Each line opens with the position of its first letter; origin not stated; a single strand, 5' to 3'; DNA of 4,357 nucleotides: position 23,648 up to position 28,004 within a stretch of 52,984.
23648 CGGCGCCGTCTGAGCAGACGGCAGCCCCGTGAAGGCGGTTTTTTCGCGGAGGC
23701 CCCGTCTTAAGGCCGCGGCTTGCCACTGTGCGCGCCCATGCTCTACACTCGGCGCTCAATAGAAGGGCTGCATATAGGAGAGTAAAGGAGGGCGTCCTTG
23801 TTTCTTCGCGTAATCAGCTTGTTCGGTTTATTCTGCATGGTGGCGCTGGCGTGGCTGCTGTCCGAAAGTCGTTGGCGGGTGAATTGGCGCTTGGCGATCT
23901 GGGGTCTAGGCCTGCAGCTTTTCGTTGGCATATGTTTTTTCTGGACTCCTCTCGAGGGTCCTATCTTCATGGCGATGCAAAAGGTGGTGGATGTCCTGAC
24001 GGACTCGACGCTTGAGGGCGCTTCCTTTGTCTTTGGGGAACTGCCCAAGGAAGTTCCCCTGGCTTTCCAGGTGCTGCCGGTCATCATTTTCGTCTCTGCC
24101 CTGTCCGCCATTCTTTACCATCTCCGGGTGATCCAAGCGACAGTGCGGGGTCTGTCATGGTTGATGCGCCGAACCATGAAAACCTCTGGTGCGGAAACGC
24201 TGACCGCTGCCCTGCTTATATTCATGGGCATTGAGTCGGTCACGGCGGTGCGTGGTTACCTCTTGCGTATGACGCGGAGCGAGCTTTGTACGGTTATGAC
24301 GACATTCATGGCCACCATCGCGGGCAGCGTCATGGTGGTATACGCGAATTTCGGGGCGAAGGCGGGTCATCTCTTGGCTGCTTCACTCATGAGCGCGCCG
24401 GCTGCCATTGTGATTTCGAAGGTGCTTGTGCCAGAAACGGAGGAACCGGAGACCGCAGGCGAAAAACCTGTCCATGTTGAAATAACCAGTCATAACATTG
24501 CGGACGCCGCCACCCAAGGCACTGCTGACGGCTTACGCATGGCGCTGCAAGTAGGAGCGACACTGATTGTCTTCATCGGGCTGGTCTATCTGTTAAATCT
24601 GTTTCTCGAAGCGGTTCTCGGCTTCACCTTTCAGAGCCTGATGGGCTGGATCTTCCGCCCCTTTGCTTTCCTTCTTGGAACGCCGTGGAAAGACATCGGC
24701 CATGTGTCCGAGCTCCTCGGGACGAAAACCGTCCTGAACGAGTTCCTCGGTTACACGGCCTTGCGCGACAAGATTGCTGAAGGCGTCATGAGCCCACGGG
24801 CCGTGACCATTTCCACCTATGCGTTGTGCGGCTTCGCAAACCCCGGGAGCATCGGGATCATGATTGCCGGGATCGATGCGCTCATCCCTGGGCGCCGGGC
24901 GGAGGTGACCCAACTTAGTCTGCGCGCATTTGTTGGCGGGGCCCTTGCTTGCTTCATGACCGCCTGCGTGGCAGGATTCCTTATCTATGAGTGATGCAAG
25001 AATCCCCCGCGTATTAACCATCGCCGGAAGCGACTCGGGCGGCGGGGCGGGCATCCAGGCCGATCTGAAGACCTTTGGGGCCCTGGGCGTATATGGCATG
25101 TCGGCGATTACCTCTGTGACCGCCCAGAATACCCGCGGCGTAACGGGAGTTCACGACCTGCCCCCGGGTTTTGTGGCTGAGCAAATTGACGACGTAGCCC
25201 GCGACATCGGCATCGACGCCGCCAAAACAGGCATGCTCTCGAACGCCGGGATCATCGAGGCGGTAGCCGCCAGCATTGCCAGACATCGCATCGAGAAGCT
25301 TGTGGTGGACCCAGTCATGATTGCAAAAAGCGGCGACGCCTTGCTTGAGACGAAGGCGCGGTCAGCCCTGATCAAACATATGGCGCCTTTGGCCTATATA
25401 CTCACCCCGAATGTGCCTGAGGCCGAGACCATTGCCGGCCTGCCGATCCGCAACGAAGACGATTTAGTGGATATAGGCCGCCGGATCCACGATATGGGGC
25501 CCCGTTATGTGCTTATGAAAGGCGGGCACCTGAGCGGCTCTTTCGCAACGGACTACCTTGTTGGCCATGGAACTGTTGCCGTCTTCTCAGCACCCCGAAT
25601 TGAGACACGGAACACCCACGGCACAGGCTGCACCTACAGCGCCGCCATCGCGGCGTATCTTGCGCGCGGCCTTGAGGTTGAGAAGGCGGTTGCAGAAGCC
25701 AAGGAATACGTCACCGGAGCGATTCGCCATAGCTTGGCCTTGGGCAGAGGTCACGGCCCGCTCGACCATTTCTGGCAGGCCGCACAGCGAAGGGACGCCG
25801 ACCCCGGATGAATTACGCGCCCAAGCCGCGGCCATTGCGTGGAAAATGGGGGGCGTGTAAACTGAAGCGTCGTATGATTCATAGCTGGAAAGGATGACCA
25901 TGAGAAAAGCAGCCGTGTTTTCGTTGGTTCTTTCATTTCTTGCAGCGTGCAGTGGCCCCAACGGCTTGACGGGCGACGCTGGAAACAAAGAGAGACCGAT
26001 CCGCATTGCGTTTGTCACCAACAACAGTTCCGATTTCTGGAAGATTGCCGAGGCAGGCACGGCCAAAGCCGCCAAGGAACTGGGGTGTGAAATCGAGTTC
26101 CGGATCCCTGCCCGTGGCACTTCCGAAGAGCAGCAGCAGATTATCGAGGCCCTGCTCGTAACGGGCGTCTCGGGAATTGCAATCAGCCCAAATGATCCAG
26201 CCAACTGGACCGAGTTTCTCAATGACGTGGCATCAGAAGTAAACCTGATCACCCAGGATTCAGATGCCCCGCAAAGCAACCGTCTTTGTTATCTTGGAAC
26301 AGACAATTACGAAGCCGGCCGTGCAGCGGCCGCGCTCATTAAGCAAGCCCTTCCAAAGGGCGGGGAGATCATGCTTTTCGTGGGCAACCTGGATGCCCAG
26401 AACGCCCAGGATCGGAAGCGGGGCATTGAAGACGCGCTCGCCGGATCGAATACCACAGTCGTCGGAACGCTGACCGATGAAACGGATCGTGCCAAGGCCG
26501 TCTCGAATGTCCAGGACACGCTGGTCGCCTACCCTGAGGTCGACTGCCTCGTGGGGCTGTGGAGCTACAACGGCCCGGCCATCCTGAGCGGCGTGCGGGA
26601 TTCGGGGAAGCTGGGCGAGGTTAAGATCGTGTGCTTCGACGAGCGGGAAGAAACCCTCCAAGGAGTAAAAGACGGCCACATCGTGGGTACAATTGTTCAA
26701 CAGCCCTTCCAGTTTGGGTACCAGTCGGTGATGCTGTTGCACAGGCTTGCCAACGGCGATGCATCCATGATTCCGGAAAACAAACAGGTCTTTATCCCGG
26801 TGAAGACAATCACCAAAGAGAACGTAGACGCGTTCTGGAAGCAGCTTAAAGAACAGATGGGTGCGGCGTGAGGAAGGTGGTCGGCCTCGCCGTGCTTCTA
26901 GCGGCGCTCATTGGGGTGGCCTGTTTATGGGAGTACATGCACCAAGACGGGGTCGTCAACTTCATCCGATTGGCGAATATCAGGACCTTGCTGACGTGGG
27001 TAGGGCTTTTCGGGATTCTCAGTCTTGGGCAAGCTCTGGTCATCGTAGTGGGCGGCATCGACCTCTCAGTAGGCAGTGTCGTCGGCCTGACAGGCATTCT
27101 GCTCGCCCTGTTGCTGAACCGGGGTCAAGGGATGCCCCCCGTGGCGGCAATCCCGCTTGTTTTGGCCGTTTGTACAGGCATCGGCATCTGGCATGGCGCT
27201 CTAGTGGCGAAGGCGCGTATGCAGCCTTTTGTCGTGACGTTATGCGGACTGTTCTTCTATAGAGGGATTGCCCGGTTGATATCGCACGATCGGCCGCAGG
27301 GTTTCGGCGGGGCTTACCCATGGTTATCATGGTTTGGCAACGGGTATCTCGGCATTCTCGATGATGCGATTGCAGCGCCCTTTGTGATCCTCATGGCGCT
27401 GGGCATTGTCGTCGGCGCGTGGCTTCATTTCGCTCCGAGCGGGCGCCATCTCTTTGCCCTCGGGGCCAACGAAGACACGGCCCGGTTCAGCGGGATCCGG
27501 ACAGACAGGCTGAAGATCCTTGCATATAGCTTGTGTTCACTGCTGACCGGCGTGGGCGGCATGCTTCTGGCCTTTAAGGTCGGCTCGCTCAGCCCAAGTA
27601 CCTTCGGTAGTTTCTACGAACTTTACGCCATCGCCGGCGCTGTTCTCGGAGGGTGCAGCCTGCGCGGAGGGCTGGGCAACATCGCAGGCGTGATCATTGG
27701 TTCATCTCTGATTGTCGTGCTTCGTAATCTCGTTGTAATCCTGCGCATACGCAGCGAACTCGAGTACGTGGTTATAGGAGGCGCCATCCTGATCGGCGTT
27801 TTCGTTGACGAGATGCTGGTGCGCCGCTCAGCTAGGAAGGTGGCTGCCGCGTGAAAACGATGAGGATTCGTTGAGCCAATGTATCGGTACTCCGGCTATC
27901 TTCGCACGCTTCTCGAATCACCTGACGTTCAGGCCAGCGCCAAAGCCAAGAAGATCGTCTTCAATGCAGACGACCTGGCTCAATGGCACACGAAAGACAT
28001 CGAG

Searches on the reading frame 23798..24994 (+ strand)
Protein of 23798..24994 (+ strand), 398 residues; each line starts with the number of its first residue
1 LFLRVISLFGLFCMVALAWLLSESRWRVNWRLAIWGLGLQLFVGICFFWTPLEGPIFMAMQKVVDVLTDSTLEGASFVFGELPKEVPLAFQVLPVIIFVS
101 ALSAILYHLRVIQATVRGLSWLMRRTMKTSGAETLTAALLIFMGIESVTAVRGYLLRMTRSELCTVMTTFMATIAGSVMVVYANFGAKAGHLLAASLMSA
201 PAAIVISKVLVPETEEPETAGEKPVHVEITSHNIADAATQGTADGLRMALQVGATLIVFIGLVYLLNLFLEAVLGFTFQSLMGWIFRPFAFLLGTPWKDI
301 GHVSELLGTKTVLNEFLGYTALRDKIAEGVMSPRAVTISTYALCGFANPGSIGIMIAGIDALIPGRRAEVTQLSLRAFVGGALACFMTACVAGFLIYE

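Call 47: search_protein_families(library=pfam, proteins=[window:23798-24994:+], max_evalue=0.00001)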
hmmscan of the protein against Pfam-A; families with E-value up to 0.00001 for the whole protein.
window:23798-24994:+ (398 aa): 3 families
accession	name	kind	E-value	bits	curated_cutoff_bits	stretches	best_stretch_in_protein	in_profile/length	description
PF07662.18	Nucleos_tra2_C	-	6.3e-72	242.1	32.3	1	191-393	1-213/213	Na+ dependent nucleoside transporter C-terminus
PF01773.25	Nucleos_tra2_N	-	2.9e-18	66.6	27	1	9-82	1-74/74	Na+ dependent nucleoside transporter N-terminus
PF07670.19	Gate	-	1.2e-12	48.6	29.6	1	89-187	1-102/104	Nucleoside recognition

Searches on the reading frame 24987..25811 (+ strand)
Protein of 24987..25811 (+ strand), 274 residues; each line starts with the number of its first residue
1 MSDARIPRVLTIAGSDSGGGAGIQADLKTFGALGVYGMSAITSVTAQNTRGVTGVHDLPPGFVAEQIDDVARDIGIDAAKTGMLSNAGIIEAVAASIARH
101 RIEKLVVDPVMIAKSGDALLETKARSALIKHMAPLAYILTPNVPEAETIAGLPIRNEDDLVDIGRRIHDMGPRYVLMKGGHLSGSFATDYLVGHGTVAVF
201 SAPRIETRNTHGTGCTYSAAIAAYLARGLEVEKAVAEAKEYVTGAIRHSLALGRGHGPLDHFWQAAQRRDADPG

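Call 47: search_protein_families(library=pfam, proteins=[window:24987-25811:+], max_evalue=0.00001)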
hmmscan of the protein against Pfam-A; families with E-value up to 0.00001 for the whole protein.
window:24987-25811:+ (274 aa): 2 families
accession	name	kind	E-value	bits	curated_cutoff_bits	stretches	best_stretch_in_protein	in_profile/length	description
PF08543.17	Phos_pyr_kin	-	3e-98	328.5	27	1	16-260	1-246/246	Phosphomethylpyrimidine kinase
PF00294.29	PfkB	-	3.2e-13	50.1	25.8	1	104-238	160-282/302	pfkB family carbohydrate kinase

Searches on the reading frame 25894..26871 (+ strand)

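Call 47: search_protein_families(library=pfam, proteins=[window:25894-26871:+], max_evalue=0.00001)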
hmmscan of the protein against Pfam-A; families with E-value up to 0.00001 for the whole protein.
window:25894-26871:+ (325 aa): 1 family
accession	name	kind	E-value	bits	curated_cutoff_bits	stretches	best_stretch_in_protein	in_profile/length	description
PF13407.12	Peripla_BP_4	-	4e-58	197.4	35.1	1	38-289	1-257/258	Periplasmic binding protein domain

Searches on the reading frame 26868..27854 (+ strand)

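Call 47: search_protein_families(library=pfam, proteins=[window:26868-27854:+], max_evalue=0.00001)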
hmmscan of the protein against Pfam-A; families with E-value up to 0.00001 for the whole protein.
window:26868-27854:+ (328 aa): 1 family
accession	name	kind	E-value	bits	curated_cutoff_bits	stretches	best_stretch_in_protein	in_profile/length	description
PF02653.21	BPD_transp_2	-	2.6e-38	132.2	26.8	1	38-309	2-267/269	Branched-chain amino acid transport system / permease component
